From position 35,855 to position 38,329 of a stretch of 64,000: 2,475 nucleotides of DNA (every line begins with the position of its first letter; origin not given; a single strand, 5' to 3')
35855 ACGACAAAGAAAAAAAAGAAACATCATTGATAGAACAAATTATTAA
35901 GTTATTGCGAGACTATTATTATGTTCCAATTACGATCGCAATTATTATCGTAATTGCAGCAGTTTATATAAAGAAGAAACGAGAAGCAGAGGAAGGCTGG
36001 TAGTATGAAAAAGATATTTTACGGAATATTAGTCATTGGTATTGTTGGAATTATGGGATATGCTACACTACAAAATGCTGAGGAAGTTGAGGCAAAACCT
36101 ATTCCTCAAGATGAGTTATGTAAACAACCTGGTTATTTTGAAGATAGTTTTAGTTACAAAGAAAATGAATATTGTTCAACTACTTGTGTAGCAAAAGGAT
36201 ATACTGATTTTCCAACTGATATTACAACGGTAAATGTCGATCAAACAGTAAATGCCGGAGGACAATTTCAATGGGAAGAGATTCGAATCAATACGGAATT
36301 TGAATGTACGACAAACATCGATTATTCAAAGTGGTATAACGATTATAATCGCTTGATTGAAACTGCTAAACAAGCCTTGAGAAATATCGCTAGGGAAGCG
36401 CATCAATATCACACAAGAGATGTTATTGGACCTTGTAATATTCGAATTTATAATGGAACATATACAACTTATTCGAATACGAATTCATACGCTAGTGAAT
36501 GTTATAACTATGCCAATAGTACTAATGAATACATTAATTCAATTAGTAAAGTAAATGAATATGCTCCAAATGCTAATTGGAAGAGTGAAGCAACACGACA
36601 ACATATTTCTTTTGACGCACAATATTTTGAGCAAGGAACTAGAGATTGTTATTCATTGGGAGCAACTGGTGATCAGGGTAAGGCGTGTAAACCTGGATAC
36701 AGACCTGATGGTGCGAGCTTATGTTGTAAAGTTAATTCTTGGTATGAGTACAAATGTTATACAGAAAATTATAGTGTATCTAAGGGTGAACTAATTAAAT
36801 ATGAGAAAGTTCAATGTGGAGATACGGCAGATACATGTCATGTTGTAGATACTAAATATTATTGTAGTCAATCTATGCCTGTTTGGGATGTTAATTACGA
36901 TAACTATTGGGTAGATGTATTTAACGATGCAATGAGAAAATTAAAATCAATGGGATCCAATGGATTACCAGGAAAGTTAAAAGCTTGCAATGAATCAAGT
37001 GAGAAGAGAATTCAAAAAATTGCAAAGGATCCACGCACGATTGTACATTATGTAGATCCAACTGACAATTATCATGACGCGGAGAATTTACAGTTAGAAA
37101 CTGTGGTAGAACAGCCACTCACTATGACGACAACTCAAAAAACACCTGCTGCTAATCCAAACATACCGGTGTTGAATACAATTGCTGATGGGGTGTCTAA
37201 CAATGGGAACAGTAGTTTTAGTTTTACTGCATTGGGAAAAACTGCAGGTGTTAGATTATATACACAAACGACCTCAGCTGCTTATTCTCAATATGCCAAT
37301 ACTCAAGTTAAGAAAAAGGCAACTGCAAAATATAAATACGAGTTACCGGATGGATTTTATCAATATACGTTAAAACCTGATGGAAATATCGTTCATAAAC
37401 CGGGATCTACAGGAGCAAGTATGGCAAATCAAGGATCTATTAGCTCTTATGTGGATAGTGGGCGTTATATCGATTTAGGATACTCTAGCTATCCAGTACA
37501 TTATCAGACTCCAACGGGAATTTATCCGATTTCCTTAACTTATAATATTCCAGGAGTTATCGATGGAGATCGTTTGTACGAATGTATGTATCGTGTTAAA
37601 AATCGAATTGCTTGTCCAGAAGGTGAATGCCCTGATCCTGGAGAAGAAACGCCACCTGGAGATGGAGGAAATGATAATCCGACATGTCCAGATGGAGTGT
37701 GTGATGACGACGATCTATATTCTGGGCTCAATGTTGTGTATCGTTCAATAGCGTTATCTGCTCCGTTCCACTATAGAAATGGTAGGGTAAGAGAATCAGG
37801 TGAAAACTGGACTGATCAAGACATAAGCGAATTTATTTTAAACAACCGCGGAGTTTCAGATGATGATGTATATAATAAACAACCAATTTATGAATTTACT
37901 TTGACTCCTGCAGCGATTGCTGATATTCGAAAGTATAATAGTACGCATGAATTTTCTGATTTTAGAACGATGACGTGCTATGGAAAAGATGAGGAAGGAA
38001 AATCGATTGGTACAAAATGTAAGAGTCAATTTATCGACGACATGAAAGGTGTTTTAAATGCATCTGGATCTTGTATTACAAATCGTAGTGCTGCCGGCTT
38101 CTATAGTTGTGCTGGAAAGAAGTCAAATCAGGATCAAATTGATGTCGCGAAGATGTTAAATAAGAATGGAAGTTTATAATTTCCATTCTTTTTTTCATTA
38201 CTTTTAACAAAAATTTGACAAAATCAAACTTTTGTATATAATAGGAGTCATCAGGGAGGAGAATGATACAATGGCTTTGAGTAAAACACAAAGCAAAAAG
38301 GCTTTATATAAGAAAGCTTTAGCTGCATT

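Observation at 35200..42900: About 7.7-kb cluster of seven lineage-specific secreted or surface proteins with individually insulated transcription units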

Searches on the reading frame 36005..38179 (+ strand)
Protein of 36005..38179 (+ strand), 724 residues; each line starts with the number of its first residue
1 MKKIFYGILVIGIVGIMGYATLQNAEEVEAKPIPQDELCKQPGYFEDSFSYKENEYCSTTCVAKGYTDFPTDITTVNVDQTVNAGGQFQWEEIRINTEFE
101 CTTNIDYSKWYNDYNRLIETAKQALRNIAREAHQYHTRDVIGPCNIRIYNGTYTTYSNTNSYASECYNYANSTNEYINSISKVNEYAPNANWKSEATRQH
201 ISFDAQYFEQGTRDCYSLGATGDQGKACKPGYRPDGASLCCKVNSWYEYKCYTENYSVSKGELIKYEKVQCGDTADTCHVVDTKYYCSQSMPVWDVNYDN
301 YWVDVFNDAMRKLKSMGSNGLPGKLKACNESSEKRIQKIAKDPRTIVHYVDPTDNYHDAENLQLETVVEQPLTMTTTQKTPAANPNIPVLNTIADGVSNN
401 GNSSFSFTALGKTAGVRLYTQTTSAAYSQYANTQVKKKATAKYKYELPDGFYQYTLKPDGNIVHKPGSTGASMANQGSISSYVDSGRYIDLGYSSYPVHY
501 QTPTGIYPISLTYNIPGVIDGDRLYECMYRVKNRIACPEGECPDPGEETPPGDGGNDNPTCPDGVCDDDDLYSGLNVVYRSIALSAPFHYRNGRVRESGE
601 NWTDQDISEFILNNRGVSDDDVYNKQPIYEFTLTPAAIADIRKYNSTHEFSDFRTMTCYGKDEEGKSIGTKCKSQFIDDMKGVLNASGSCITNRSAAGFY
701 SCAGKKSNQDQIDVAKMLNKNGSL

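Call 11: search_protein_families(library=pfam, proteins=[window:36005-38179:+], max_evalue=1)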
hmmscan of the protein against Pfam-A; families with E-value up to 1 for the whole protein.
window:36005-38179:+ (724 aa): 0 families

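Call 12: search_protein_families(library=ncbifam, proteins=[window:36005-38179:+], max_evalue=1)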
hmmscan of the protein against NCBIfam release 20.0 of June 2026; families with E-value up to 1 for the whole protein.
window:36005-38179:+ (724 aa): 0 families

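Call 13: find_encoding_contigs(protein=window:36005-38179:+, flank=10000, max_places=6)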
Protein window:36005-38179:+ (724 aa): 9 contigs read that carry it; 2 places shown.
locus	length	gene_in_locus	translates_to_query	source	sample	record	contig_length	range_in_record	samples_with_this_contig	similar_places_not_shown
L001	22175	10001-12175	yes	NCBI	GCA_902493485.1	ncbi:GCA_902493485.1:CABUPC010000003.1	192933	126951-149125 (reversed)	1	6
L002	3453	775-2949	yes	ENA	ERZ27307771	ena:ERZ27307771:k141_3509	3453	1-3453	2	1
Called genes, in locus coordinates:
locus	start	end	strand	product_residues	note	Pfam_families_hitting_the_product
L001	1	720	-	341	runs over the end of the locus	PF01300:Sua5_yciO_yrdC, PF03481:Sua5_C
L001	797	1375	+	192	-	-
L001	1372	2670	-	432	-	PF01943:Polysacc_synt, PF13440:Polysacc_synt_3 (weak), PF01554:MatE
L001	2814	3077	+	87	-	PF13797:Post_transc_reg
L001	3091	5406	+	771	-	PF21760:SecD_1st, PF22599:SecDF_P1_head (faint), PF02355:SecD_SecF_C, PF07549:Sec_GG, PF02355:SecD_SecF_C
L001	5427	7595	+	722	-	PF13328:HD_4, PF01966:HD, PF04607:RelA_SpoT, PF02824:TGS, PF19296:RelA_AH, PF28438:RelA_RIS, PF13291:ACT_4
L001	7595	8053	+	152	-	PF02580:Tyr_Deacylase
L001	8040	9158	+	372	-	PF01594:AI-2E_transport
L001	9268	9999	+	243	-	-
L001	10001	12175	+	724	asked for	-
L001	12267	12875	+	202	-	-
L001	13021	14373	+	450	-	PF12810:ALK_LTK_GRD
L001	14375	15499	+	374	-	-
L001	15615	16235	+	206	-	-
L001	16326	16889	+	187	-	-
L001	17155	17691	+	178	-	PF00881:Nitroreductase, PF14512:TM1586_NiRdase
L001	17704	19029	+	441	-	PF13393:tRNA-synt_His, PF00587:tRNA-synt_2b, PF03129:HGTP_anticodon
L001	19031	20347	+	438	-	PF01336:tRNA_anti-codon (weak), PF00152:tRNA-synt_2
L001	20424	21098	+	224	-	PF00072:Response_reg, PF00486:Trans_reg_C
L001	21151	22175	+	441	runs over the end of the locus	PF00672:HAMP, PF00512:HisKA, PF02518:HATPase_c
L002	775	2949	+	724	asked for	-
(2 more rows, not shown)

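Call 15: find_homologous_proteins(query=window:36005-38179:+, max_evalue=0.001)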
Query window:36005-38179:+ (724 aa): 8 proteins with E <= 0.001 among 4944 candidates.
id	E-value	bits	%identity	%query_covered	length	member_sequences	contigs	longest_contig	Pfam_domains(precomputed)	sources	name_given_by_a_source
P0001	0.0e+0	1661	97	100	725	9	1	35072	-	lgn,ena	-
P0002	0.0e+0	1515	89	100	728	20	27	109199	-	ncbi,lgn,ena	-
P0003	0.0e+0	1348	81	100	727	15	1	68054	-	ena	-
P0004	0.0e+0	1341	80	100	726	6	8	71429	-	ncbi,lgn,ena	-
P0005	2.8e-199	682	47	100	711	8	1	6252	-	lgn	-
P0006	4.1e-184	632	45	99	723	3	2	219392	-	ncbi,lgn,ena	-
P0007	2.1e-182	626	45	99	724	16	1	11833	-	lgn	-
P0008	2.5e-179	616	44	100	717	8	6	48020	-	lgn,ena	-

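Call 16: find_encoding_contigs(protein=P0006, flank=10000, max_places=3)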
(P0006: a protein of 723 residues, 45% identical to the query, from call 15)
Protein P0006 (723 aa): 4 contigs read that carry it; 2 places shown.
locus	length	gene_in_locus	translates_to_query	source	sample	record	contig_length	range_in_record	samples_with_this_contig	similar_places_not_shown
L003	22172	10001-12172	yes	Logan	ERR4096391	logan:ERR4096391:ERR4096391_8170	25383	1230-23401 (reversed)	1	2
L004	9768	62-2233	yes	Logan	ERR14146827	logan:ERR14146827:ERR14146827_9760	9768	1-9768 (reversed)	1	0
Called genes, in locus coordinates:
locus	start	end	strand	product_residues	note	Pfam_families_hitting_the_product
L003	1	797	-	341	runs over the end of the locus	PF01300:Sua5_yciO_yrdC, PF03481:Sua5_C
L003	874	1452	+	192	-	-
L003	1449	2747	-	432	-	PF01943:Polysacc_synt, PF13440:Polysacc_synt_3, PF01554:MatE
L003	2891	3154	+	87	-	PF13797:Post_transc_reg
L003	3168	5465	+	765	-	PF21760:SecD_1st, PF22599:SecDF_P1_head, PF02355:SecD_SecF_C, PF07549:Sec_GG, PF02355:SecD_SecF_C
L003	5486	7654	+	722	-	PF13328:HD_4, PF01966:HD, PF04607:RelA_SpoT, PF02824:TGS, PF19296:RelA_AH, PF28438:RelA_RIS, PF13291:ACT_4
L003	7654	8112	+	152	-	PF02580:Tyr_Deacylase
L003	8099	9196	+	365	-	PF01594:AI-2E_transport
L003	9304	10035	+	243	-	-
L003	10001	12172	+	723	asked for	-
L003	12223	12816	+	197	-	-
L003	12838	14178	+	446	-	PF12810:ALK_LTK_GRD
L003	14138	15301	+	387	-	-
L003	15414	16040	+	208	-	-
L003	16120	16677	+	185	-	-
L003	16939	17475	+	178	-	PF00881:Nitroreductase, PF14512:TM1586_NiRdase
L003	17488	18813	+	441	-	PF13393:tRNA-synt_His, PF00587:tRNA-synt_2b, PF03129:HGTP_anticodon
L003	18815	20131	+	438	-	PF01336:tRNA_anti-codon (weak), PF00152:tRNA-synt_2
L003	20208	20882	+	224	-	PF00072:Response_reg, PF00486:Trans_reg_C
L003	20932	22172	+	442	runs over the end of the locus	PF00672:HAMP, PF00512:HisKA, PF02518:HATPase_c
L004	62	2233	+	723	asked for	-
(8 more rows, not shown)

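Call 17: find_encoding_contigs(protein=P0008, flank=10000, max_places=3)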
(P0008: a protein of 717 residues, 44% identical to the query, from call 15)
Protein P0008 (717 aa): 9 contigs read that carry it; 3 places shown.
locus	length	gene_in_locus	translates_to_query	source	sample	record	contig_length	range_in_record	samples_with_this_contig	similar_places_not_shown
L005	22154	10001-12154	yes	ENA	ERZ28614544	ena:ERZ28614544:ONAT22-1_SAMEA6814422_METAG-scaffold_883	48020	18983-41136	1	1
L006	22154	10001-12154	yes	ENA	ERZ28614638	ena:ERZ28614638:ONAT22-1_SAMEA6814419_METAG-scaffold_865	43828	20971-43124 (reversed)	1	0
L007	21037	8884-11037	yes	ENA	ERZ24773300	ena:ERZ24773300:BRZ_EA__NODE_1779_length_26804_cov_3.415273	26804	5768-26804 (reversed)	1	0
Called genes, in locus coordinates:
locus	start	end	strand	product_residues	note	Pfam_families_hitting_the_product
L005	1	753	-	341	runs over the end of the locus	PF01300:Sua5_yciO_yrdC, PF03481:Sua5_C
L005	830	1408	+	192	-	-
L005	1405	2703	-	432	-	PF01943:Polysacc_synt, PF13440:Polysacc_synt_3 (weak), PF01554:MatE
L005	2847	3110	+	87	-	PF13797:Post_transc_reg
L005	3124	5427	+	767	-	PF21760:SecD_1st, PF22599:SecDF_P1_head, PF02355:SecD_SecF_C, PF07549:Sec_GG, PF02355:SecD_SecF_C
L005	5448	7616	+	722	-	PF13328:HD_4, PF01966:HD, PF04607:RelA_SpoT, PF02824:TGS, PF19296:RelA_AH, PF28438:RelA_RIS, PF13291:ACT_4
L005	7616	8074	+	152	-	PF02580:Tyr_Deacylase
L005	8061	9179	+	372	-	PF01594:AI-2E_transport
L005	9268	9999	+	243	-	-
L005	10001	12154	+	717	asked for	-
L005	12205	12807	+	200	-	-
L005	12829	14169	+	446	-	PF12810:ALK_LTK_GRD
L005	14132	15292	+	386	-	-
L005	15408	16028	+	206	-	-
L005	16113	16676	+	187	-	-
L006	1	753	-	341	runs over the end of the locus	PF01300:Sua5_yciO_yrdC, PF03481:Sua5_C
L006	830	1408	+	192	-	-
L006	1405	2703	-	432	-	PF01943:Polysacc_synt, PF13440:Polysacc_synt_3 (weak), PF01554:MatE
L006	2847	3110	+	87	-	PF13797:Post_transc_reg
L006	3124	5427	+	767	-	PF21760:SecD_1st, PF22599:SecDF_P1_head, PF02355:SecD_SecF_C, PF07549:Sec_GG, PF02355:SecD_SecF_C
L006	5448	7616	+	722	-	PF13328:HD_4, PF01966:HD, PF04607:RelA_SpoT, PF02824:TGS, PF19296:RelA_AH, PF28438:RelA_RIS, PF13291:ACT_4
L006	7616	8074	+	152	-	PF02580:Tyr_Deacylase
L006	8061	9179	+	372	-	PF01594:AI-2E_transport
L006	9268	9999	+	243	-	-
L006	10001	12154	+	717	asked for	-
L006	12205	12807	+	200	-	-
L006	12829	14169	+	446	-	PF12810:ALK_LTK_GRD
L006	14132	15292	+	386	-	-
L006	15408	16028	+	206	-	-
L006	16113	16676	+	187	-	-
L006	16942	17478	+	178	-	PF00881:Nitroreductase, PF14512:TM1586_NiRdase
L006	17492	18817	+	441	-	PF13393:tRNA-synt_His, PF00587:tRNA-synt_2b, PF03129:HGTP_anticodon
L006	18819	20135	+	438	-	PF01336:tRNA_anti-codon (weak), PF00152:tRNA-synt_2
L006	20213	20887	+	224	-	PF00072:Response_reg, PF00486:Trans_reg_C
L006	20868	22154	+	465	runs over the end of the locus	PF00672:HAMP (weak), PF00512:HisKA, PF02518:HATPase_c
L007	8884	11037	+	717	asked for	-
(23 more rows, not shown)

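Call 18: find_encoding_contigs(protein=P0004, flank=10000, max_places=3)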
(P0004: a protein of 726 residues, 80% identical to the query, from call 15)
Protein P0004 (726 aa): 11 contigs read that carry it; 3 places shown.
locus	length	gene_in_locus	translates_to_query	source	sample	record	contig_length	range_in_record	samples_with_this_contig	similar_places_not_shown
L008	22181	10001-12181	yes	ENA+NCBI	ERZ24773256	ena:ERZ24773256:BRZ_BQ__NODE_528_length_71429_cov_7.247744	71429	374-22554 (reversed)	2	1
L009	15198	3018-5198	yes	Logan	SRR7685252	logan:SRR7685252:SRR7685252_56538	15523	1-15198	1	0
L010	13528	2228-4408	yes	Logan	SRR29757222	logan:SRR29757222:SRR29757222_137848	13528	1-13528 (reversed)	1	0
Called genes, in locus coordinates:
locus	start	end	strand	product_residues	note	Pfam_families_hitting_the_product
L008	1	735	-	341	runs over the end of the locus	PF01300:Sua5_yciO_yrdC, PF03481:Sua5_C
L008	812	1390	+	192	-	-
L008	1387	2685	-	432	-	PF01943:Polysacc_synt, PF13440:Polysacc_synt_3 (weak), PF01554:MatE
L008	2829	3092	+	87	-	PF13797:Post_transc_reg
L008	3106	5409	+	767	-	PF21760:SecD_1st, PF22599:SecDF_P1_head, PF02355:SecD_SecF_C, PF07549:Sec_GG, PF02355:SecD_SecF_C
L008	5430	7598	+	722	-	PF13328:HD_4, PF01966:HD, PF04607:RelA_SpoT, PF02824:TGS, PF19296:RelA_AH, PF28438:RelA_RIS, PF13291:ACT_4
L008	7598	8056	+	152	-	PF02580:Tyr_Deacylase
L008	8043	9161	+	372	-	PF01594:AI-2E_transport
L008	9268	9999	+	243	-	-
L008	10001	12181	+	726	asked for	-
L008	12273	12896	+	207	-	-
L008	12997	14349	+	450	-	PF12810:ALK_LTK_GRD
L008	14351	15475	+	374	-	-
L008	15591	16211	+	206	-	-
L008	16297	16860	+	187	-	-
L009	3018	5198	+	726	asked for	-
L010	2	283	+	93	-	?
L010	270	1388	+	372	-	PF01594:AI-2E_transport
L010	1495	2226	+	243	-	-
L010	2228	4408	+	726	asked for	-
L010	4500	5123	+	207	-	-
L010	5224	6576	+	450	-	PF12810:ALK_LTK_GRD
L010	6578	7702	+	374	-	-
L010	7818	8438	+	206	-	-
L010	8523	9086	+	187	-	-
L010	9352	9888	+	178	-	PF00881:Nitroreductase, PF14512:TM1586_NiRdase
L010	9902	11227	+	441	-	PF13393:tRNA-synt_His, PF00587:tRNA-synt_2b, PF03129:HGTP_anticodon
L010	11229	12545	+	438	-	PF01336:tRNA_anti-codon (weak), PF00152:tRNA-synt_2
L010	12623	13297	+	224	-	PF00072:Response_reg, PF00486:Trans_reg_C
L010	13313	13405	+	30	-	-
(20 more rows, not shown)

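Call 35: search_solved_structures(query=A2, max_evalue=1)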
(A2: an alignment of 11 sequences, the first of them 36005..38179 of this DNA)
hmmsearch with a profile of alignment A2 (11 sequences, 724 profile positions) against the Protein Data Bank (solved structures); distinct sequences matched with E-value up to 1: 4.
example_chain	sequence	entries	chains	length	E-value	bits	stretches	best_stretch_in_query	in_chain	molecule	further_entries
3nua_A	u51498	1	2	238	0.16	13.7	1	324-382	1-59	Phosphoribosylaminoimidazole-succinocarboxamide synthase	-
4xa3_A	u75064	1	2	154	0.35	12.6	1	103-187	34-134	Gp7-MYH7(1361-1425)-Eb1 chimera protein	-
6kos_A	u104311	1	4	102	0.37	12.5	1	112-187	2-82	SUWA (Super WA20)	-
3vjf_A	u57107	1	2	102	0.56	11.9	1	112-180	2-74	WA20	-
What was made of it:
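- Tried and rejected: Profile search against PDB sequences found nothing (call 35).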

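Call 44: predict_structure(alignment_id=A3)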
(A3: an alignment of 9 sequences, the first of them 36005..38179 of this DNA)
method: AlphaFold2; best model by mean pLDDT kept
length: 724 residues; sequences in the alignment: 9
mean_pLDDT: 50.5   pTM: 0.40
mean pLDDT of the five models: 50.5, 49.7, 48.8, 47.0, 43.1
residues with pLDDT >= 90: 17; 70-90: 193; 50-70: 139; < 50: 375
segments of 3 or more residues with pLDDT < 50: 1-42, 70-91, 220-224, 348-363, 394-403, 447-724
pLDDT, mean of each block of 10 residues (from residue 1): 28 25 24 27 62 75 65 27 28 64 76 83 79 71 86 89 88 86 78 82 82 67 56 69 79 91 83 69 83 60 80 69 63 66 51 38 56 66 59 48 53 65 63 65 53 27 27 23 21 21 26 25 27 25 25 24 28 24 39 41 37 28 33 45 37 29 27 24 23 21 28 34 30
secondary structure, 60 per line:
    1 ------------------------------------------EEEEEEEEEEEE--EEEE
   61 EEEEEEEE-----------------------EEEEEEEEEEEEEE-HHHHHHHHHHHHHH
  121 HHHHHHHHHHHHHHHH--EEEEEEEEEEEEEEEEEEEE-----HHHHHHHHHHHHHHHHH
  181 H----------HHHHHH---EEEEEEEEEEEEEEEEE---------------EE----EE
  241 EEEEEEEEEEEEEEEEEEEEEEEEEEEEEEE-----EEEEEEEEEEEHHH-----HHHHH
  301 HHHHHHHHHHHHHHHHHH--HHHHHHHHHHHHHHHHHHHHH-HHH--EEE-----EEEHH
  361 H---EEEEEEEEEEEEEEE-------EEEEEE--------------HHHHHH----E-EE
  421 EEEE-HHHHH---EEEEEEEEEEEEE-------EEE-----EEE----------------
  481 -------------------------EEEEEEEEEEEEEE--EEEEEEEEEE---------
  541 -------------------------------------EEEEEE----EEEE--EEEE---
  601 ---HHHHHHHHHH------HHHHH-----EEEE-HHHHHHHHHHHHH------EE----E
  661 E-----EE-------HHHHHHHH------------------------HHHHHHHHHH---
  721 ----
elements in order (helices of 4 or more, strands of 3 or more residues): E43-54 E57-68 E92-105 H107-136 E139-158 H164-181 H192-197 E201-217 E239-271 E277-287 H296-318 H321-341 E348-350 E356-358 E365-379 E387-392 H407-412 E419-424 H426-430 E434-446 E454-456 E462-464 E506-519 E522-531 E578-583 E588-591 E594-597 H604-613 H620-624 E630-633 H635-647 H676-683 H708-717
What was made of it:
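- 36005..38179 (+): g2: 724-aa secreted Cys-rich protein (24 Cys) whose conserved C-terminal domain is shared with more than 400 clusters of large proteins. The AF2 model is poor, with mean pLDDT 50 (call 44).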

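Call 51: fold_search(model_id=the predicted structure, library=pdb)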
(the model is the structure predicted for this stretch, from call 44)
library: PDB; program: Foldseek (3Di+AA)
matches with E <= 10: 180; with E <= 0.001: 0
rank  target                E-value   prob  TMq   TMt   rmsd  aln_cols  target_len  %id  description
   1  4en2_M                7.2e-02  0.08  0.04  0.09  44.7       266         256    6  HIV-1 Nef in complex with MHC-I cytoplasmic domain and Mu1 adaptin subunit of AP1 adaptor (second domain) (released 2012-06-20)
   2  1w63_M                1.4e-01  0.02  0.04  0.06  45.1       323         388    7  AP1 clathrin adaptor core (released 2004-09-21)
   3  7t4d_A                1.5e-01  0.03  0.05  0.10  44.7       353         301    5  Pore structure of pore-forming toxin Epx4 (released 2022-03-16)
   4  4p1x_C                1.7e-01  0.04  0.05  0.12  44.1       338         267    7  Crystal structure of staphylococcal LUK prepore (released 2014-10-01)
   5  7t4e_A                1.8e-01  0.03  0.05  0.10  44.4       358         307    6  Prepore structure of pore-forming toxin Epx1 (released 2022-03-16)
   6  4emz_A                2.3e-01  0.02  0.04  0.09  44.9       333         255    6  HIV-1 Nef in complex with MHC-I cytoplasmic domain and Mu1 adaptin subunit of AP1 adaptor (second domain) (released 2012-06-20)
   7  7kvb_A                2.5e-01  0.16  0.06  0.07  18.7       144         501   12  Chimeric flavivirus between Binjari virus and Murray Valley encephalitis virus (released 2020-12-23)
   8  7lcg_A                3.3e-01  0.08  0.05  0.07  18.6       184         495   10  The mature Usutu SAAR-1776, Model A (released 2021-09-01)
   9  7lcg_E                3.7e-01  0.11  0.06  0.08  19.7       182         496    9  The mature Usutu SAAR-1776, Model A (released 2021-09-01)
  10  9gnz_U                4.4e-01  0.06  0.08  0.12  23.9       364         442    7  Salmonella cap-filament complex (released 2025-04-09)
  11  6pnp_B                4.9e-01  0.04  0.04  0.16  48.9       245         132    7  Crystal structure of the splice insert-free neurexin-1 LNS2 domain in complex with neurexophilin-1 (released 2019-10-09)
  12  5h8z_A                4.9e-01  0.03  0.05  0.09  49.9       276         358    5  Crystal structure of the C49A C353A mutant Fenna-Matthews-Olson Protein from Chlorobaculum Tepidum (released 2016-05-18)
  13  5mv2                  6.1e-01  0.03  0.04  0.07  31.8       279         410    4  Crystal structure of the E protein of the Japanese encephalitis live attenuated vaccine virus (released 2018-05-23)
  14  3eoj                  6.4e-01  0.04  0.05  0.10  49.7       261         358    3  Fmo protein from Prosthecochloris Aestuarii 2K AT 1.3A Resolution (released 2009-05-12)
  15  3ml6_A                7.2e-01  0.01  0.03  0.07  50.6       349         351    6  a complex between Dishevelled2 and clathrin adaptor AP-2 (released 2010-08-11)
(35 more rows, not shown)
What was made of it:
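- Tried and rejected: Structure prediction gave a poor model (mean pLDDT 50, pTM 0.40, call 44), and the Foldseek search against PDB was meaningless (call 51).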

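Call 72: search_protein_representatives(alignment_id=A3)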
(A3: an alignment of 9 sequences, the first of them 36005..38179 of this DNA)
Query: 9 sequences, 723 profile positions. Proteins with E-value up to 0.001 (for the whole library): 643; up to 1e-10: 409; up to 1e-30: 20. The best 150 are listed.
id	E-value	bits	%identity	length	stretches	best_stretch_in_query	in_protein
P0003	0.0e+00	1378.7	-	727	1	1-723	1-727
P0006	0.0e+00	1218.0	-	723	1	1-720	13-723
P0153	1.4e-92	327.9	-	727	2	245-713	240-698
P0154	7.0e-90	319.0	-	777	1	46-715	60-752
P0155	2.8e-87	310.4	-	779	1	21-716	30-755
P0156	6.0e-85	302.7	-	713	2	222-712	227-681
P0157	2.0e-76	274.5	-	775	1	50-714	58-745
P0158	4.3e-76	273.4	-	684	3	430-713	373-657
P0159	4.6e-75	270.0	-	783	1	47-708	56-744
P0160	1.4e-74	268.4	-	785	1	47-713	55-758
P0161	1.3e-71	258.6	-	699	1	51-712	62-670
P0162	1.6e-69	251.7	-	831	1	47-715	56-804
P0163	6.2e-48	180.3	-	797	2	283-705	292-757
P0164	1.2e-44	169.5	-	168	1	570-714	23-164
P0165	1.0e-36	143.2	-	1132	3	566-685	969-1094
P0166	5.8e-34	134.1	-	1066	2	387-682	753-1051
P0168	5.8e-31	124.2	-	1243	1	440-668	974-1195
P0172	2.1e-28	115.7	-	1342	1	444-677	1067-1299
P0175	3.0e-27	111.9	-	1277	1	443-681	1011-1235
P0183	3.8e-24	101.7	-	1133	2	434-694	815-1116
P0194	7.2e-23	97.5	-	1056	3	451-678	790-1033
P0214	4.3e-21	91.6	-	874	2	169-704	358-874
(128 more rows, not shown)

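Call 74: search_protein_families(library=pfam, proteins=[P0165, P0166, P0168, P0172, P0175, P0183, P0194, P0214, P0154], max_evalue=0.001)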
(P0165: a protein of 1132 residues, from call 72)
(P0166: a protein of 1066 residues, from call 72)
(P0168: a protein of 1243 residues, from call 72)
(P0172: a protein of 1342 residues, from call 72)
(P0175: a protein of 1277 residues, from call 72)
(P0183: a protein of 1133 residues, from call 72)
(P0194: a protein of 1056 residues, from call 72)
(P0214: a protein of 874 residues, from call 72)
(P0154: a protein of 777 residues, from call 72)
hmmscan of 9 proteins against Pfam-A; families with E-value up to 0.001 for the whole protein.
P0165 (1132 aa): 0 families

P0166 (1066 aa): 0 families

P0168 (1243 aa): 0 families

P0172 (1342 aa): 0 families

P0175 (1277 aa): 0 families

P0183 (1133 aa): 2 families
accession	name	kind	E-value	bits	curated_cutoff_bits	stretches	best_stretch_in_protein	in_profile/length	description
PF00404.24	Dockerin_1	-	4.5e-13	49.6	22.9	1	563-609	3-53/57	Dockerin type I domain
PF13499.12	EF-hand_7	-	0.0006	20.5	30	0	502-545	10-55/67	EF-hand domain pair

P0194 (1056 aa): 0 families

P0214 (874 aa): 0 families

P0154 (777 aa): 0 families
